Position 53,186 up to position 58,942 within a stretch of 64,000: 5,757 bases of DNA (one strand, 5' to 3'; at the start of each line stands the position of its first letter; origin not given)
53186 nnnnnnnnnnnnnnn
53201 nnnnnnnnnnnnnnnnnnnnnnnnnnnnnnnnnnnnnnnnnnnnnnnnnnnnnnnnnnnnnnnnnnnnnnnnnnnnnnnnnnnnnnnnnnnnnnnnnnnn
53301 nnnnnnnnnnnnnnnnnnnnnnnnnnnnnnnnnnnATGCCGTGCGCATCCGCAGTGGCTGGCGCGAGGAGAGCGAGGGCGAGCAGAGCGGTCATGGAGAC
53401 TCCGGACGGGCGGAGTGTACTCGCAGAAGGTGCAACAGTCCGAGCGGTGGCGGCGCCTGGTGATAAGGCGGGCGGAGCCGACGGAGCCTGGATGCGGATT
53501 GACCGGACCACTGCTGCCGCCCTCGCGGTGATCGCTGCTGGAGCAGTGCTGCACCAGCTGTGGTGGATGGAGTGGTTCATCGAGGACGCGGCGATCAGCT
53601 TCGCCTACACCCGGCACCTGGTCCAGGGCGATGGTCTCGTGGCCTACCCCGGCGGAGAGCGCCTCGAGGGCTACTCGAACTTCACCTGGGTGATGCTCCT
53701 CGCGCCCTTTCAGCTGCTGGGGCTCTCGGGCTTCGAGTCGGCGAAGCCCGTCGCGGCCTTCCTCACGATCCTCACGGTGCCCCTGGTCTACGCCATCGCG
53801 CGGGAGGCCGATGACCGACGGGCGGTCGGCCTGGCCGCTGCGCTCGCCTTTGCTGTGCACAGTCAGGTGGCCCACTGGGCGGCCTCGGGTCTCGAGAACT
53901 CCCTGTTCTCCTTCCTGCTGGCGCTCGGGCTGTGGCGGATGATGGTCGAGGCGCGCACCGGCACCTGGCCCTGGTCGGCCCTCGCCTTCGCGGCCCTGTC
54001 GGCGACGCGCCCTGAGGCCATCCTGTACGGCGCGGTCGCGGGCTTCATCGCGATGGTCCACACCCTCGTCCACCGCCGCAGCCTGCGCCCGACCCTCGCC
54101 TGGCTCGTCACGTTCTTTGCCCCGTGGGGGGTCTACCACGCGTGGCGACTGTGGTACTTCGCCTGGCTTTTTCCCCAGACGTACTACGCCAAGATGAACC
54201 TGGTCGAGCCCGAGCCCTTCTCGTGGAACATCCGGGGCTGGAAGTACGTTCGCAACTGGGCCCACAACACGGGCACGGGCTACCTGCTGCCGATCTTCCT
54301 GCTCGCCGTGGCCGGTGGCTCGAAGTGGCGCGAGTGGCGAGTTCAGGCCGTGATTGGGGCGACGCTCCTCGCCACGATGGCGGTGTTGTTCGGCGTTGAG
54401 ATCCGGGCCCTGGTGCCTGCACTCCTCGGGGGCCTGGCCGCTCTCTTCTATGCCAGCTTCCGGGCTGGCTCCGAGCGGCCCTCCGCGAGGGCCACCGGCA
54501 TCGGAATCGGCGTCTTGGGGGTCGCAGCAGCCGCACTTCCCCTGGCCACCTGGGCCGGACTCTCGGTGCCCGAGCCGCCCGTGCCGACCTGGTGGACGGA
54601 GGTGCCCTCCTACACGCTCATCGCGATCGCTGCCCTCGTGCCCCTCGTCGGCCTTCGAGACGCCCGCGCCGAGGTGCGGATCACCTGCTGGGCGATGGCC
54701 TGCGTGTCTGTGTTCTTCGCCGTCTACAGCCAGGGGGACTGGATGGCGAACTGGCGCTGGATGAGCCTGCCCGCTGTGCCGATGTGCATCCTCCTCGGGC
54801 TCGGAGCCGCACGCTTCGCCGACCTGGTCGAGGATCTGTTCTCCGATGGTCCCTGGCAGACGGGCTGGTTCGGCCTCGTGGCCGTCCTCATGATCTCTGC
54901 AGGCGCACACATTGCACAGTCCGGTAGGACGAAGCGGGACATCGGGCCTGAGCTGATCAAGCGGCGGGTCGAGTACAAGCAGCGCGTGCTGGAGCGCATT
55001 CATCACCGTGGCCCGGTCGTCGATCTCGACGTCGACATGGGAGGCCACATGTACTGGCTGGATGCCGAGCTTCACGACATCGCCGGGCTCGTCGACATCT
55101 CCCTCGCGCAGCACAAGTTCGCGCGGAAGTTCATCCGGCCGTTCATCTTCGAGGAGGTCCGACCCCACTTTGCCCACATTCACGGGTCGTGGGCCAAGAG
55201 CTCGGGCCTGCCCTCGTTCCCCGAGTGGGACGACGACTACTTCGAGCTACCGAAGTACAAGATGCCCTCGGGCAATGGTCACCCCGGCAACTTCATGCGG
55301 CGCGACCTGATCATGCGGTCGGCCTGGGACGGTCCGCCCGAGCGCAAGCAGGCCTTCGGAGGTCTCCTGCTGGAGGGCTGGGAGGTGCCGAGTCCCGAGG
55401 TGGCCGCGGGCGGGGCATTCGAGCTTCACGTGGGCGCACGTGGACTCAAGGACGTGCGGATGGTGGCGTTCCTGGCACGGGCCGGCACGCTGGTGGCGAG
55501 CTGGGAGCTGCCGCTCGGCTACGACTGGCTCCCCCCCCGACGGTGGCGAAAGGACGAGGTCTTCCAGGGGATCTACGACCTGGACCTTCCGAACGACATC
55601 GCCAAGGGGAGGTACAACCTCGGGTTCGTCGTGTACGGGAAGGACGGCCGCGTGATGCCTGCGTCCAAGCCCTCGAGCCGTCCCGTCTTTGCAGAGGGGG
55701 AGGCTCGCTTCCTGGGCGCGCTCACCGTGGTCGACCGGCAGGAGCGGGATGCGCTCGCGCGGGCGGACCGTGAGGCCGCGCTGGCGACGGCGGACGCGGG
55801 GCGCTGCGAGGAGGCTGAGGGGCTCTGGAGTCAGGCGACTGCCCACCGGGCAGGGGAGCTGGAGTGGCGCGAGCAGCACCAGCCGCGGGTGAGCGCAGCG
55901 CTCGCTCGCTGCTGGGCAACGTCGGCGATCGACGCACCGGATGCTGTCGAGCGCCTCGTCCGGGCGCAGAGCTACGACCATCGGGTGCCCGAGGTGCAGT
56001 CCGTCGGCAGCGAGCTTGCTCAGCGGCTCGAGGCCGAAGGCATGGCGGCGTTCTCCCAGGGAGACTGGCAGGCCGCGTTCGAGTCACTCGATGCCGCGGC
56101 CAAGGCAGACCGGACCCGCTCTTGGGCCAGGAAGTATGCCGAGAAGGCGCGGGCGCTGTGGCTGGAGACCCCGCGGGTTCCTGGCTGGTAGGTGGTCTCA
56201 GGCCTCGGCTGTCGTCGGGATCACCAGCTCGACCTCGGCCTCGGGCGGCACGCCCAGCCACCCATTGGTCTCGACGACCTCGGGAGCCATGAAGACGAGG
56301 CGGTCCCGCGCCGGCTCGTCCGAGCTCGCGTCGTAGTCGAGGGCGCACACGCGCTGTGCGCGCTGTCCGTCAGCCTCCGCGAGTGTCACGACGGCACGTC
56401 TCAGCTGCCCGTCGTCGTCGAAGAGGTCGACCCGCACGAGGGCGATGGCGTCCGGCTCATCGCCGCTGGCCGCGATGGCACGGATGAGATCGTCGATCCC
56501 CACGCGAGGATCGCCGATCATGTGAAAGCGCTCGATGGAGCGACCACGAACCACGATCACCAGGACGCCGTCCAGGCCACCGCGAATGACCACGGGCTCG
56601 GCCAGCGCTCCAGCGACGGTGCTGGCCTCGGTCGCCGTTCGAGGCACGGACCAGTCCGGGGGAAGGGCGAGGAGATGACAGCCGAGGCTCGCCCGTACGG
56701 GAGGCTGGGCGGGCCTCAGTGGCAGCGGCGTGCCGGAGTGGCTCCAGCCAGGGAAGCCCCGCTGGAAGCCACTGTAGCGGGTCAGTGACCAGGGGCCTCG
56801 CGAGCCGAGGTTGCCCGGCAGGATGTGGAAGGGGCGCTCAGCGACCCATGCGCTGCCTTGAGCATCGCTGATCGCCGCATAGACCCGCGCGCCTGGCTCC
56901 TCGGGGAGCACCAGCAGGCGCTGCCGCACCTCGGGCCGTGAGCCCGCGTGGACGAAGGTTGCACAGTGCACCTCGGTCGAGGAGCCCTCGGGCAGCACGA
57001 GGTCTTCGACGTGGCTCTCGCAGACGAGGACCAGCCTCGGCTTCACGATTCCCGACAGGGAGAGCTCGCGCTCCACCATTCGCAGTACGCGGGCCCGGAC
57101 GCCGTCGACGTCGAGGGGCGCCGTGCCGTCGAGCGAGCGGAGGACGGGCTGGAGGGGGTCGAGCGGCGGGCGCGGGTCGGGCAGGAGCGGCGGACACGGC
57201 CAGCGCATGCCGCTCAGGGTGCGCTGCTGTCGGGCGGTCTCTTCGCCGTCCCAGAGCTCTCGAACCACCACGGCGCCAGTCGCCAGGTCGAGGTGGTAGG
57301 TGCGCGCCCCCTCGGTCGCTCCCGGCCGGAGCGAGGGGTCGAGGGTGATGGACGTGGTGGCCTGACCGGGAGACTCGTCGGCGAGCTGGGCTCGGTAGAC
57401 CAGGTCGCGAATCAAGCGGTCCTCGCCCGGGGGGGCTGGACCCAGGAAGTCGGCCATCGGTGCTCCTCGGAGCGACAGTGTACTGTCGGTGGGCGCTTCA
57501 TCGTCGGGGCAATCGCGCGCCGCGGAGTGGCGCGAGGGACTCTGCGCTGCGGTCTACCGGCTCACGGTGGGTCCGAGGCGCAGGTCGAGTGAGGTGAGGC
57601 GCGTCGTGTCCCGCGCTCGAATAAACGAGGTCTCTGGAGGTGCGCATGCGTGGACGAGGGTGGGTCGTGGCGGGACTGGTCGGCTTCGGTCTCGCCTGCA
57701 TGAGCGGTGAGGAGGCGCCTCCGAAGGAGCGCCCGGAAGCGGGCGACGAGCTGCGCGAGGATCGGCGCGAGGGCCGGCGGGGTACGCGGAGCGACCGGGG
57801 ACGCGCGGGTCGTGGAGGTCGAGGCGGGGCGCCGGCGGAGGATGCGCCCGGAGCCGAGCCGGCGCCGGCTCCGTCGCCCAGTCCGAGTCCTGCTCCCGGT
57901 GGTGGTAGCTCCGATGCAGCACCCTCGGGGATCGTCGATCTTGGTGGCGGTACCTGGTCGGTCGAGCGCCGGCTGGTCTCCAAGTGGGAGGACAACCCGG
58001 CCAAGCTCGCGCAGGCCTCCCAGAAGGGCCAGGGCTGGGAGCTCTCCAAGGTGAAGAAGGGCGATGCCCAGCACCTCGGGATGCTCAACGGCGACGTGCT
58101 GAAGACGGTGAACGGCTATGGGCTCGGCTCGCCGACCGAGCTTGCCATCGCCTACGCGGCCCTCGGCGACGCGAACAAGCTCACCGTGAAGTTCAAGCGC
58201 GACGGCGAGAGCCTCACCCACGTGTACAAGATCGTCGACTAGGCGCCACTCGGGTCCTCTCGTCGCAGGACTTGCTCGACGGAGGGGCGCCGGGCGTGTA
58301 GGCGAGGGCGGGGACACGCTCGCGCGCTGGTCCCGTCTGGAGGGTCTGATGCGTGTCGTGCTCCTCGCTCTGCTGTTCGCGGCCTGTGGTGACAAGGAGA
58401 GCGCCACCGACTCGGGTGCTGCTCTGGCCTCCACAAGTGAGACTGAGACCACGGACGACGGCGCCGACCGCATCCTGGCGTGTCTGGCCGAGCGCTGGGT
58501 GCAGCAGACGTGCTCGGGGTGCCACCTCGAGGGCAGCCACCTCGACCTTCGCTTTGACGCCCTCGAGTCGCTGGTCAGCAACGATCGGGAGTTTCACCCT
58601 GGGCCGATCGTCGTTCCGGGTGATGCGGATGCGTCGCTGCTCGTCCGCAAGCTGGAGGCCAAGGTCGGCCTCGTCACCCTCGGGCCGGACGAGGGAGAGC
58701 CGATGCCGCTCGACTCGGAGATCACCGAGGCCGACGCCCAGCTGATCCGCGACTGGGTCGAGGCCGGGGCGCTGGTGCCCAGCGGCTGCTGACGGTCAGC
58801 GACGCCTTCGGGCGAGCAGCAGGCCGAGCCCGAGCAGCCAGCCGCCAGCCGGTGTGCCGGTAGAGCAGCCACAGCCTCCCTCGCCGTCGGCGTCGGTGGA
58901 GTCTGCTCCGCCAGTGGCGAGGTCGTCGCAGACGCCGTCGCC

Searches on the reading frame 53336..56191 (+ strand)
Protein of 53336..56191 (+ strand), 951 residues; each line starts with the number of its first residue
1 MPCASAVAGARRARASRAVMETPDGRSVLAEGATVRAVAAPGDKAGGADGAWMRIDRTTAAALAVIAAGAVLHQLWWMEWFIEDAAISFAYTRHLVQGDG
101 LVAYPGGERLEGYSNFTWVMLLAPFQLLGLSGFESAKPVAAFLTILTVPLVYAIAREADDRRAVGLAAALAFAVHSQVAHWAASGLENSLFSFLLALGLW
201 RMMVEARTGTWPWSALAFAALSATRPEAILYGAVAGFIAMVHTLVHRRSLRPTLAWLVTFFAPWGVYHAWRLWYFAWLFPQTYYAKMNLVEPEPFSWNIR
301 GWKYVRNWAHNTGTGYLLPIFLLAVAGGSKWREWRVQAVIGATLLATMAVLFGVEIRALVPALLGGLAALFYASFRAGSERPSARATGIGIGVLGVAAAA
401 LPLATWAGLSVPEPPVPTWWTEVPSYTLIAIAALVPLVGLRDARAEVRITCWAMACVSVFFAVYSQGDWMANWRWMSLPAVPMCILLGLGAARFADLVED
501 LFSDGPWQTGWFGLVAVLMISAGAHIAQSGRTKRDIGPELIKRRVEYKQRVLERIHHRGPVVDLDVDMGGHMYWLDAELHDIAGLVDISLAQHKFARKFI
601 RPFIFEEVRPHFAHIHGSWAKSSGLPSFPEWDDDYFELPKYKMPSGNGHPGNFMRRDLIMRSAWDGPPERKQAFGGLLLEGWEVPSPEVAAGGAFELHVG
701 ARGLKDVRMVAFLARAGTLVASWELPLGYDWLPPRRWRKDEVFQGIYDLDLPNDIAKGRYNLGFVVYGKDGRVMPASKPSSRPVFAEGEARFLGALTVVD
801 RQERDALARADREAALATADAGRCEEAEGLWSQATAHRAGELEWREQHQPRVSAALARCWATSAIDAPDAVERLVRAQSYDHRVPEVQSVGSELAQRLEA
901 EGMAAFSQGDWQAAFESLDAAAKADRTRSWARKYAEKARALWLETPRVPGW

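Call 5: search_protein_families(library=pfam, proteins=[window:53336-56191:+], max_evalue=0.01)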
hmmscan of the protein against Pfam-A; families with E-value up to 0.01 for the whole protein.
window:53336-56191:+ (951 aa): 1 family
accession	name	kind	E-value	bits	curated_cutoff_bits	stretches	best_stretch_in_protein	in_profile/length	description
PF02366.24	PMT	-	0.0038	17.2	22.7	1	139-221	88-175/245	Dolichyl-phosphate-mannose-protein mannosyltransferase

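Call 6: search_protein_families(library=ncbifam, proteins=[window:53336-56191:+], max_evalue=0.01)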
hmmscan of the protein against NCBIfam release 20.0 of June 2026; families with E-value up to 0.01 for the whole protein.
window:53336-56191:+ (951 aa): 1 family
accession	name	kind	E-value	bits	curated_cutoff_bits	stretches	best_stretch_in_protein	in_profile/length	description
NF047440.1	LA3751_2_3_fam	subfamily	0.0017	17.2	200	1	116-354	83-311/460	LA_3751/LA_3752 family putative glycosyltransferase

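Call 70: search_solved_structures(query=window:53336-56191:+, max_evalue=1)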
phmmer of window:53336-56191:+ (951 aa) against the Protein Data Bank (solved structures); distinct sequences matched with E-value up to 1: 0.

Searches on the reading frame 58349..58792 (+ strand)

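Call 86: search_protein_families(library=pfam, proteins=[window:58349-58792:+], max_evalue=0.001)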
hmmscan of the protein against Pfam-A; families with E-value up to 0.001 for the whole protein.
window:58349-58792:+ (147 aa): 1 family
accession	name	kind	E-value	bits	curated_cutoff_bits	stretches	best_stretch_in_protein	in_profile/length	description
PF07635.16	PSCyt1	-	0.00068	20.6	22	0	55-104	1-48/59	Planctomycete cytochrome C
